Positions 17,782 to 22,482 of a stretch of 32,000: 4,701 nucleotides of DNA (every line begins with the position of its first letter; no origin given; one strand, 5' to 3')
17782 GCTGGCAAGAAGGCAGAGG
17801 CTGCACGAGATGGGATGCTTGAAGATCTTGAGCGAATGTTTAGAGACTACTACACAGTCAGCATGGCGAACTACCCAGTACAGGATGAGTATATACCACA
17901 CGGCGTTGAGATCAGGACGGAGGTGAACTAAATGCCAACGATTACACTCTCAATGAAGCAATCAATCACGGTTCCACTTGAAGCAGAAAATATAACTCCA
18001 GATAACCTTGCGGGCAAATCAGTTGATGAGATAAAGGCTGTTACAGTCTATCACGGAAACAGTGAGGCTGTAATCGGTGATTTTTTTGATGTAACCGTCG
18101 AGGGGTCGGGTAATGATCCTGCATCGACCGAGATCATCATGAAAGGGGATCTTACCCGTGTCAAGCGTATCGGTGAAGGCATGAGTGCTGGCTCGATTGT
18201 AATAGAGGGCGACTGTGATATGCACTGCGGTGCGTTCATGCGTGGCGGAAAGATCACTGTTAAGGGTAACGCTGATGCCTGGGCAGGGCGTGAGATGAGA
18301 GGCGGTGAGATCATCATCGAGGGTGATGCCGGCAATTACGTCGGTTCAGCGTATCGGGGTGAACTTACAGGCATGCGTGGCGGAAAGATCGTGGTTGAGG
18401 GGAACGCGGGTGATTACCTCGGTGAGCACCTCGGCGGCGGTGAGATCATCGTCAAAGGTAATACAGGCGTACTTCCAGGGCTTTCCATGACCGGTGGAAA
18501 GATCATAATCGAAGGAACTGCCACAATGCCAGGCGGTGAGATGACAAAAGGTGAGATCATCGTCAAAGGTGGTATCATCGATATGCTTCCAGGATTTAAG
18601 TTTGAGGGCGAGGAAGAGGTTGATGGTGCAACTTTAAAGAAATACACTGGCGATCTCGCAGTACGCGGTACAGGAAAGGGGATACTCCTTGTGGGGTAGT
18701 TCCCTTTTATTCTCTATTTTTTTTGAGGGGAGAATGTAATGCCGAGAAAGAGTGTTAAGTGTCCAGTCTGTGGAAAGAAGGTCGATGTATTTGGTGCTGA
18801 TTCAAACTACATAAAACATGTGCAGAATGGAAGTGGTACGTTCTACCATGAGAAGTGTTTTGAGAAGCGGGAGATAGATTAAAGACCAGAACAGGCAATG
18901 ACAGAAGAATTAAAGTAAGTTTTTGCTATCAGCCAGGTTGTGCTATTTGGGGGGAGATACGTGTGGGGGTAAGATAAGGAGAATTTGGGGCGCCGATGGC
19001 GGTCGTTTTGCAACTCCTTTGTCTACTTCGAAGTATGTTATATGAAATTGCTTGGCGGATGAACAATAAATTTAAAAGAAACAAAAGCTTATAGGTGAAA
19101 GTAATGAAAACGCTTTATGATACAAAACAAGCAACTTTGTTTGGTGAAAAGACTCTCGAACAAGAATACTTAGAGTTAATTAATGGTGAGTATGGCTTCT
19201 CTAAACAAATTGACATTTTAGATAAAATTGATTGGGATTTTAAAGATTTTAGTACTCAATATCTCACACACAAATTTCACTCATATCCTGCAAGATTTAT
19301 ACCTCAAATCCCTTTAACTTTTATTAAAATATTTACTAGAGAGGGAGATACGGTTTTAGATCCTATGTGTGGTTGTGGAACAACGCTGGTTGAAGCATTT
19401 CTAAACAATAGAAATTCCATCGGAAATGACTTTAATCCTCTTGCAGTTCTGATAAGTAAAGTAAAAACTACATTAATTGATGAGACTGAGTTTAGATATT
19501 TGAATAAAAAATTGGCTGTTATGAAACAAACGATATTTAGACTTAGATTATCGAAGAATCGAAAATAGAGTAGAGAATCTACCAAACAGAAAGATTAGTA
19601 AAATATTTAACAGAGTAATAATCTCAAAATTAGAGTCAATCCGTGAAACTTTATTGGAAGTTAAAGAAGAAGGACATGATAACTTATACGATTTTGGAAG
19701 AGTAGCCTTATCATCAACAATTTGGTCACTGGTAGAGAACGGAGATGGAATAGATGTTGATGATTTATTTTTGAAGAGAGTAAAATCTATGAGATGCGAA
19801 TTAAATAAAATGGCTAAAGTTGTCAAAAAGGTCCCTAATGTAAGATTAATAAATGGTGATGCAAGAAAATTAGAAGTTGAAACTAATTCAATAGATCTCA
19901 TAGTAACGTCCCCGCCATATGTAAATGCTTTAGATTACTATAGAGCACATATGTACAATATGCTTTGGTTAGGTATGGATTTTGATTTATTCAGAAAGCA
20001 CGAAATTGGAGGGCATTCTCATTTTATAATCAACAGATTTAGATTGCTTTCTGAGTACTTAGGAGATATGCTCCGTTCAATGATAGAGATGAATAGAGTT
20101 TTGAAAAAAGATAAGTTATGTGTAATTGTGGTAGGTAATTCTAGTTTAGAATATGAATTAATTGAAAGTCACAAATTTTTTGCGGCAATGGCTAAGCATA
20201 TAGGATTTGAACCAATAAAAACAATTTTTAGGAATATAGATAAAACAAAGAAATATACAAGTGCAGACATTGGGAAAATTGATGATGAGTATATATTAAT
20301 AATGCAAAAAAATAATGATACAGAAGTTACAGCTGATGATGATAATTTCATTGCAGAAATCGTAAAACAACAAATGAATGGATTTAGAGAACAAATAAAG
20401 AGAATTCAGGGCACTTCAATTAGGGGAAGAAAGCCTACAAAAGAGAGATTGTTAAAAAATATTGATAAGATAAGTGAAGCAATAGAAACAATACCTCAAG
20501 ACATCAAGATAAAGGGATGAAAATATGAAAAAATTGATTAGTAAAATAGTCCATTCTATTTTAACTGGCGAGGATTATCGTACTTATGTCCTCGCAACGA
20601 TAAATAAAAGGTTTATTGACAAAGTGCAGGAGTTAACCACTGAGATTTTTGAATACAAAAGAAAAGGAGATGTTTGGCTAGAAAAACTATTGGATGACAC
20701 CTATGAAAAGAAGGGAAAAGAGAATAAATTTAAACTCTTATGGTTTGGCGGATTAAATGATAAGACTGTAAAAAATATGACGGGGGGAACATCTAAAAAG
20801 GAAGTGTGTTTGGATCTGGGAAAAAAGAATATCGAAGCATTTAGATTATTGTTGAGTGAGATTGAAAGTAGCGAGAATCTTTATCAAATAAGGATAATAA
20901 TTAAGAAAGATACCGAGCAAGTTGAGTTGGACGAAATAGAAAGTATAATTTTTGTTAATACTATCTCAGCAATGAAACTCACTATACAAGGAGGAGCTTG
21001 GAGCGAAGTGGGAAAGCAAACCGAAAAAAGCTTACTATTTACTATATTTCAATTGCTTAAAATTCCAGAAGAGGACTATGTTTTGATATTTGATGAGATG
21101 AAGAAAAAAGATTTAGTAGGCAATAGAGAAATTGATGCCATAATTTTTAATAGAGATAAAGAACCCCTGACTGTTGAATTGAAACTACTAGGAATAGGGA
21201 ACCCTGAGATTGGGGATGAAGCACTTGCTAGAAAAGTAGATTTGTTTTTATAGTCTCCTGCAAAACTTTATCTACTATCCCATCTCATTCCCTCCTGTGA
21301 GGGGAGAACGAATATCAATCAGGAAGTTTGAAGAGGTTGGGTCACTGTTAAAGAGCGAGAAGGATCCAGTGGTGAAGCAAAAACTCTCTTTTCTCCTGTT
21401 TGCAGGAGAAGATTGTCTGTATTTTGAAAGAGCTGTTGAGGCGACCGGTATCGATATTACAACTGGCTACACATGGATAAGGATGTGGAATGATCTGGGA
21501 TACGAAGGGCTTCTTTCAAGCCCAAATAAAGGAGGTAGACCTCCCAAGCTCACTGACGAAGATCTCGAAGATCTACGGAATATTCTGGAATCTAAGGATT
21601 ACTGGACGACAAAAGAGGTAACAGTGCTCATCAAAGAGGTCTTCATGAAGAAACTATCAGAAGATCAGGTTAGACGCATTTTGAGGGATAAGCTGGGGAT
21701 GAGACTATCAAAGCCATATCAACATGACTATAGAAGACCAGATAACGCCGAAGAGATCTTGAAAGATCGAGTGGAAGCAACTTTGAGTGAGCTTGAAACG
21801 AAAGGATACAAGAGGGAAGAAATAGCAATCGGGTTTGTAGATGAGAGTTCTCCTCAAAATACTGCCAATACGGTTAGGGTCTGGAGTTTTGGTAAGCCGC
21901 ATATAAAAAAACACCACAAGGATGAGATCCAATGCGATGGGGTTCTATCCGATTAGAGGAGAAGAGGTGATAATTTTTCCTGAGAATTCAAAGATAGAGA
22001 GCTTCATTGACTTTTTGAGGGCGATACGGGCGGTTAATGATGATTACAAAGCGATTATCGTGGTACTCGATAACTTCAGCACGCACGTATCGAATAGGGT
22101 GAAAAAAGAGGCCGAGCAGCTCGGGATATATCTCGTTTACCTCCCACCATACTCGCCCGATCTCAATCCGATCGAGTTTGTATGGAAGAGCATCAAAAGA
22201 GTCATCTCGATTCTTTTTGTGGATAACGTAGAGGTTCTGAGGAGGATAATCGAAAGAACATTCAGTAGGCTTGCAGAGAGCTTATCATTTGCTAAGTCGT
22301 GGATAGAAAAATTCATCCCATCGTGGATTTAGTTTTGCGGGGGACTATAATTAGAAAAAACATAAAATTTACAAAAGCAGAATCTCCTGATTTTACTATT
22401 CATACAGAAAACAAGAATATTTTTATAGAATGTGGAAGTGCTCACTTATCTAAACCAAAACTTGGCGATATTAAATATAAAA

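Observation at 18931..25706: GC-rich structured repeat family at every module boundary, suggesting an integron-like (CALIN-type) cassette array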

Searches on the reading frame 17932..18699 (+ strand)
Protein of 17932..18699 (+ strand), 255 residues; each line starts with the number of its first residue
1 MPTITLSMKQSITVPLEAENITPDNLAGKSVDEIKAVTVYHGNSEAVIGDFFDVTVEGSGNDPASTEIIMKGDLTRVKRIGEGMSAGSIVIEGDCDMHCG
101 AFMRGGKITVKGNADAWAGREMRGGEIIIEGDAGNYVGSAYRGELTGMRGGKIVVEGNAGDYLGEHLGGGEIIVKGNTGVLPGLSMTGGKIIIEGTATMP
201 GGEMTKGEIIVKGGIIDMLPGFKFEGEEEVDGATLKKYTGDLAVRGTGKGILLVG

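Call 15: search_protein_families(library=pfam, proteins=[window:17932-18699:+], max_evalue=0.01)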
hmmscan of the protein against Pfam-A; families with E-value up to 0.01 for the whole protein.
window:17932-18699:+ (255 aa): 1 family
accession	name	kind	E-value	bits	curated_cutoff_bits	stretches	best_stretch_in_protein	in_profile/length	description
PF01493.24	GXGXG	-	1.7e-10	41.2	32.5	1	82-210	25-161/190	GXGXG motif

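Call 19: find_encoding_contigs(protein=window:17932-18699:+, flank=10000, max_places=6)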
Protein window:17932-18699:+ (255 aa): 4 contigs read that carry it; 4 places shown.
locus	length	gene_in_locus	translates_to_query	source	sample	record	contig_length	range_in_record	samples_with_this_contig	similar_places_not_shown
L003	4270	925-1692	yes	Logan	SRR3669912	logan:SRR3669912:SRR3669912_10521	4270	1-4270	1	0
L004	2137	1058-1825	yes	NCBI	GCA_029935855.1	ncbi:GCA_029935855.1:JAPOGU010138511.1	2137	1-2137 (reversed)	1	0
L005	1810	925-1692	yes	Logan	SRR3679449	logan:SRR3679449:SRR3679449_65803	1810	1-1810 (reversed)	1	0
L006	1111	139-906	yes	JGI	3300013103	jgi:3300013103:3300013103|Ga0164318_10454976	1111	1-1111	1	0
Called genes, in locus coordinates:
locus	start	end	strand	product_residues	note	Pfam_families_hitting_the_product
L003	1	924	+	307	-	?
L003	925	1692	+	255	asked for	-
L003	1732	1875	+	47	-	-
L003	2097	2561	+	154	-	PF01555:N6_N4_Mtase, PF01170:UPF0020 (weak)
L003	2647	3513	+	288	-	PF01555:N6_N4_Mtase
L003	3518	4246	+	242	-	PF09516:RE_CfrBI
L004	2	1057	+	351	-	?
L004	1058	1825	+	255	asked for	-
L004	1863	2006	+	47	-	-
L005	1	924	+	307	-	?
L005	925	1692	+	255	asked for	-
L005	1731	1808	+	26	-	?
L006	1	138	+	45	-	?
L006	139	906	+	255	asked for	-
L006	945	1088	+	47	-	-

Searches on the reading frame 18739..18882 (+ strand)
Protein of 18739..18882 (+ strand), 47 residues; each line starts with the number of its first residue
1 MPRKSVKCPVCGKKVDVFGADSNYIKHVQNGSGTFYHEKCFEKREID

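Call 15: search_protein_families(library=pfam, proteins=[window:18739-18882:+], max_evalue=0.01)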
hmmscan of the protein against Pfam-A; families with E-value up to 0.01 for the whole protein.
window:18739-18882:+ (47 aa): 2 families
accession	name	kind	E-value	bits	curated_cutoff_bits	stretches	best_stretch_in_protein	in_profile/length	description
PF22908.2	PHD_NSD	-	0.00051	20.7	23.9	1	5-44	2-40/57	Histone-lysine N-methyltransferase NSD-like, PHD zinc finger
PF24460.1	DUF7575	-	0.0094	15.7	28.5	0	5-16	3-14/28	Domain of unknown function (DUF7575)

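Call 32: find_encoding_contigs(protein=window:18739-18882:+, flank=10000, max_places=10)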
Protein window:18739-18882:+ (47 aa): 7 contigs read that carry it; 7 places shown.
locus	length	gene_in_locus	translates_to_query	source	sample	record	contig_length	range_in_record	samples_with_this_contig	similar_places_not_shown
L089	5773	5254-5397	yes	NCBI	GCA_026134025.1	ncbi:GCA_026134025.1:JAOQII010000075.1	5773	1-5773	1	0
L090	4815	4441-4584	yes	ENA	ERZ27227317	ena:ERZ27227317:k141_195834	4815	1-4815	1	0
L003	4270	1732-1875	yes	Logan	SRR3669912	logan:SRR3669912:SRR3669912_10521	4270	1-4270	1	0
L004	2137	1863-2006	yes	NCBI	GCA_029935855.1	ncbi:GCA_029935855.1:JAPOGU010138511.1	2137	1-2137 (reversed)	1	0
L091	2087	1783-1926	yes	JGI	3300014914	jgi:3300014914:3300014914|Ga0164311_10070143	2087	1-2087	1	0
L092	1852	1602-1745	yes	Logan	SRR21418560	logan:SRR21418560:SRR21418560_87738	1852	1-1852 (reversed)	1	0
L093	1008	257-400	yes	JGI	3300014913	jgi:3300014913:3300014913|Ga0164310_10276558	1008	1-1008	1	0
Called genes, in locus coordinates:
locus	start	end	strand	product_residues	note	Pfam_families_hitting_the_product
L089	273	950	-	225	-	-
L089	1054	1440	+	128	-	PF01568:Molydop_binding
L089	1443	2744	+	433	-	PF00384:Molybdopterin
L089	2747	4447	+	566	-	PF01979:Amidohydro_1, PF07969:Amidohydro_3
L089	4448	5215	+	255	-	-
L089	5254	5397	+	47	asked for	-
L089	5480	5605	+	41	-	-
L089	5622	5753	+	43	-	-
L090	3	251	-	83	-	?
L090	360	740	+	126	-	PF01568:Molydop_binding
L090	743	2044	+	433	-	PF00384:Molybdopterin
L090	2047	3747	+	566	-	PF01979:Amidohydro_1, PF07969:Amidohydro_3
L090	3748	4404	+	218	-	PF01493:GXGXG (faint)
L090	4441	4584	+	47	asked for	-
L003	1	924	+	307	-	?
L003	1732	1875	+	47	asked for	-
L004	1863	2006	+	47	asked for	-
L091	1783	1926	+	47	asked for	-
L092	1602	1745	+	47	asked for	-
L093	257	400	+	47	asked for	-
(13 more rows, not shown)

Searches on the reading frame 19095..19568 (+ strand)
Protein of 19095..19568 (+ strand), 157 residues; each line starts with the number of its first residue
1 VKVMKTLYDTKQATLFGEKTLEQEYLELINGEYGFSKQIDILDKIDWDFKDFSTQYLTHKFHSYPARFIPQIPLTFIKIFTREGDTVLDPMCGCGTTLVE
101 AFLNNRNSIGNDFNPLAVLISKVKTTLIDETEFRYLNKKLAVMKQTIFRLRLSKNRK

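Call 14: search_protein_families(library=pfam, proteins=[window:19095-19568:+], max_evalue=0.01)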
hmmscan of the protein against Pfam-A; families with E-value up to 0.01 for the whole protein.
window:19095-19568:+ (157 aa): 2 families
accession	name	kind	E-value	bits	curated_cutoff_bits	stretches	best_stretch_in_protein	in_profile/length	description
PF01555.25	N6_N4_Mtase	-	4.5e-11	43.6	26.7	1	47-118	144-216/221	DNA methylase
PF01170.24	UPF0020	-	4.2e-06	27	22.3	1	82-113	27-58/197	RMKL-like, methyltransferase domain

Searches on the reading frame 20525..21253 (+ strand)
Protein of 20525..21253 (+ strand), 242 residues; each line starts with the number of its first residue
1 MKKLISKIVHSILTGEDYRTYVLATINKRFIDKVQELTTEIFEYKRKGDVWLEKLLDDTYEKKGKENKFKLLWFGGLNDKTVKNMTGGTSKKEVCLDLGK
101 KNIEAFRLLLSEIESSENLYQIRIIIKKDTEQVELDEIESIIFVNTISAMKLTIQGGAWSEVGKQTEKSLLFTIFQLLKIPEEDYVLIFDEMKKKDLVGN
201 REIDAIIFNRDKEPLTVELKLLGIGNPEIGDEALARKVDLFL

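Call 14: search_protein_families(library=pfam, proteins=[window:20525-21253:+], max_evalue=0.01)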
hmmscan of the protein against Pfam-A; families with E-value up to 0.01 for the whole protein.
window:20525-21253:+ (242 aa): 1 family
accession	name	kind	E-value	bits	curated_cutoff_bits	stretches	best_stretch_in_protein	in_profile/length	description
PF09516.16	RE_CfrBI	-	1.2e-100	336.5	25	1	2-242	1-248/257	CfrBI restriction endonuclease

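Call 77: search_protein_families(library=padloc, proteins=[window:20525-21253:+], max_evalue=0.01)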
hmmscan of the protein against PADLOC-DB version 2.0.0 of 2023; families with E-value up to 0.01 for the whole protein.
window:20525-21253:+ (242 aa): 1 family
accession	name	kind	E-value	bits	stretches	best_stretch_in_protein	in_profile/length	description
PDLC03496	REase_II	-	1.2e-37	128.1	1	4-242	7-247/311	Type II restriction enzyme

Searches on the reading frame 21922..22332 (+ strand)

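Call 14: search_protein_families(library=pfam, proteins=[window:21922-22332:+], max_evalue=0.01)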
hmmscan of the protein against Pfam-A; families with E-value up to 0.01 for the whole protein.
window:21922-22332:+ (136 aa): 1 family
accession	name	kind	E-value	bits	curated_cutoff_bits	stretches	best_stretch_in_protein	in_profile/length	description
PF13358.12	DDE_3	-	9.2e-22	77.9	28.6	1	4-96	39-134/146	DDE superfamily endonuclease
